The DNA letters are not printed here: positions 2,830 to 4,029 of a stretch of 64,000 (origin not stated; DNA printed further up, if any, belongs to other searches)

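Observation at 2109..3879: CADD-family di-iron pABA-synthase homolog paired with a stand-alone EgtC-like class II glutamine amidotransferase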

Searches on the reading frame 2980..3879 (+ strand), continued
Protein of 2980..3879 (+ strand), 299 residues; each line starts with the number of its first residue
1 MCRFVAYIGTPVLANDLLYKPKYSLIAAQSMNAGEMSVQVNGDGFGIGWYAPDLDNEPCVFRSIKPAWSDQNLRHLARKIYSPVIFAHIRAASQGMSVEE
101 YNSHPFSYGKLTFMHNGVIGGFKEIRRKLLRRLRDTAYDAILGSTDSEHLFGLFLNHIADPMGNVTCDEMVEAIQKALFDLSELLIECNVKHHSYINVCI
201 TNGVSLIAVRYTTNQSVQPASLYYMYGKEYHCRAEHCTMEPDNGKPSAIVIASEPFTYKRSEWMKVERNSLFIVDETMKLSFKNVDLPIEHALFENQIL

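Call 65: fold_search(model_id=the predicted structure, library=pdb)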
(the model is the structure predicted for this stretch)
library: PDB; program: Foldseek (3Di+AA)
matches with E <= 10: 365; with E <= 0.001: 46
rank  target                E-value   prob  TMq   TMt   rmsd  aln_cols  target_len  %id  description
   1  3mdn_D                5.1e-15  1.00  0.63  0.83   4.0       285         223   26  Structure of glutamine aminotransferase class-II domain protein (SPO2029) from silicibacter pomeroyi (released 2010-05-12)
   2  3mdn_A                9.0e-15  1.00  0.64  0.85   3.2       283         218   25  Structure of glutamine aminotransferase class-II domain protein (SPO2029) from silicibacter pomeroyi (released 2010-05-12)
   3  3mdn_C                3.3e-14  1.00  0.62  0.83   4.1       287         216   25  Structure of glutamine aminotransferase class-II domain protein (SPO2029) from silicibacter pomeroyi (released 2010-05-12)
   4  3mdn_B                5.6e-14  1.00  0.62  0.85   3.2       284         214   25  Structure of glutamine aminotransferase class-II domain protein (SPO2029) from silicibacter pomeroyi (released 2010-05-12)
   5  4zfl_F                9.3e-14  1.00  0.60  0.76   4.9       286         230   23  Ergothioneine-biosynthetic Ntn hydrolase variant EgtC_C2A with natural substrate (released 2015-07-01)
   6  4zfl_D                3.1e-13  1.00  0.60  0.76   4.9       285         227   23  Ergothioneine-biosynthetic Ntn hydrolase variant EgtC_C2A with natural substrate (released 2015-07-01)
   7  4zfj_A                3.4e-13  1.00  0.61  0.77   4.9       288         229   22  Ergothioneine-biosynthetic Ntn hydrolase EgtC, apo form (released 2015-07-01)
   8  4zfj_D                5.7e-13  1.00  0.60  0.77   5.0       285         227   23  Ergothioneine-biosynthetic Ntn hydrolase EgtC, apo form (released 2015-07-01)
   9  4zfk_A                6.8e-13  1.00  0.61  0.78   4.9       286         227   23  Ergothioneine-biosynthetic Ntn hydrolase EgtC with glutamine (released 2015-07-01)
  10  4zfl_C                8.5e-13  1.00  0.60  0.76   4.9       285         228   23  Ergothioneine-biosynthetic Ntn hydrolase variant EgtC_C2A with natural substrate (released 2015-07-01)
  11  4zfk_C                1.0e-12  1.00  0.60  0.76   5.1       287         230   23  Ergothioneine-biosynthetic Ntn hydrolase EgtC with glutamine (released 2015-07-01)
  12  4zfj_F                1.0e-12  1.00  0.60  0.75   5.0       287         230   22  Ergothioneine-biosynthetic Ntn hydrolase EgtC, apo form (released 2015-07-01)
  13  4zfl_A                1.2e-12  1.00  0.60  0.76   4.8       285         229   23  Ergothioneine-biosynthetic Ntn hydrolase variant EgtC_C2A with natural substrate (released 2015-07-01)
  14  4zfk_B                1.3e-12  1.00  0.59  0.75   5.3       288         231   22  Ergothioneine-biosynthetic Ntn hydrolase EgtC with glutamine (released 2015-07-01)
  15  4zfk_D                1.4e-12  1.00  0.60  0.76   5.1       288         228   24  Ergothioneine-biosynthetic Ntn hydrolase EgtC with glutamine (released 2015-07-01)
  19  1te5_A                1.2e-08  1.00  0.55  0.63   5.9       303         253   19  The 2.0 Angstrom crystal structure of predicted glutamine amidotransferase from Pseudomonas aeruginosa PA01 (released 2004-06-08)
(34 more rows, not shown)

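Call 66: find_encoding_contigs(protein=P0093, flank=9000, max_places=1)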
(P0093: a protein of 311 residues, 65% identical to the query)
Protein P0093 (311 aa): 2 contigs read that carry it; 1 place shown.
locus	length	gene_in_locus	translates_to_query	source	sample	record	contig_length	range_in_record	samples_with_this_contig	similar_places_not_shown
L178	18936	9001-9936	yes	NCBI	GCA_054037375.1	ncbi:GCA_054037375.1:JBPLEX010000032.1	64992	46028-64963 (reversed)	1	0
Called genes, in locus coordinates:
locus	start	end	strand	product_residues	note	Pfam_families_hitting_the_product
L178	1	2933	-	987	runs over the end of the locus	?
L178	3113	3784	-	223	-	PF09568:RE_MjaI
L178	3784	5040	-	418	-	PF08241:Methyltransf_11 (faint), PF01555:N6_N4_Mtase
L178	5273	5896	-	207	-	PF07813:LTXXQ (weak)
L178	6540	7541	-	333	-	PF00491:Arginase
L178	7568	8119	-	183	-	PF02622:DUF179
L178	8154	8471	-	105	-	PF03091:CutA1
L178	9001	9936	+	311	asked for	PF13230:GATase_4, PF13522:GATase_6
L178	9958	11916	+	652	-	PF00662:Proton_antipo_N, PF00361:Proton_antipo_M, PF01010:Proton_antipo_C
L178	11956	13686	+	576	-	PF00361:Proton_antipo_M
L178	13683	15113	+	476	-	PF00361:Proton_antipo_M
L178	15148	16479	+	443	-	PF06965:Na_H_antiport_1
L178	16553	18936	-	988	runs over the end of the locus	PF17517:IgGFc_binding, PF18962:Por_Secre_tail (faint)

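Call 67: find_encoding_contigs(protein=P0102, flank=9000, max_places=1)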
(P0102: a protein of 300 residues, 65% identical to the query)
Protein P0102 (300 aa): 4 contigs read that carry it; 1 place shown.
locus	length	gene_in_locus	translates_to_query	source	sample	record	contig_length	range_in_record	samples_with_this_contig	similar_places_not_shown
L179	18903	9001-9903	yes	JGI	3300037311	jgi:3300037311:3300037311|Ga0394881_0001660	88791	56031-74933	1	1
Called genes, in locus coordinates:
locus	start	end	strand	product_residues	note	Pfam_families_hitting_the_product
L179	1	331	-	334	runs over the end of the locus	PF01370:Epimerase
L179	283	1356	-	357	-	PF13489:Methyltransf_23, PF08241:Methyltransf_11 (weak), PF08242:Methyltransf_12 (weak), PF08484:Methyltransf_14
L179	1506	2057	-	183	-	PF00908:dTDP_sugar_isom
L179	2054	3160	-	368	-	PF01073:3Beta_HSD, PF01370:Epimerase, PF04321:RmlD_sub_bind, PF16363:GDP_Man_Dehyd, PF02719:Polysacc_synt_2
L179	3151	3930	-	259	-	PF00483:NTP_transferase, PF12804:NTP_transf_3 (weak)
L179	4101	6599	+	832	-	PF09586:YfhO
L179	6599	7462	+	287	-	PF01048:PNP_UDP_1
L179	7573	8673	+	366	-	PF00383:dCMP_cyt_deam_1, PF14437:MafB19-deam (weak), PF01872:RibD_C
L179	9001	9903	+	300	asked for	PF13230:GATase_4, PF13522:GATase_6 (weak)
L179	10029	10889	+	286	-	PF01210:NAD_Gly3P_dh_N (faint), PF03807:F420_oxidored, PF14748:P5CR_dimer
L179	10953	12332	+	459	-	PF17116:T9SS_plug_1st (weak)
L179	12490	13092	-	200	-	PF00188:CAP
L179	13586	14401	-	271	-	PF02463:SMC_N (weak), PF00005:ABC_tran, PF13304:AAA_21 (faint)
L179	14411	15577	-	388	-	PF00089:Trypsin, PF13365:Trypsin_2, PF00595:PDZ (weak), PF13180:PDZ_2, PF17820:PDZ_6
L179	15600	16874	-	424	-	PF02163:Peptidase_M50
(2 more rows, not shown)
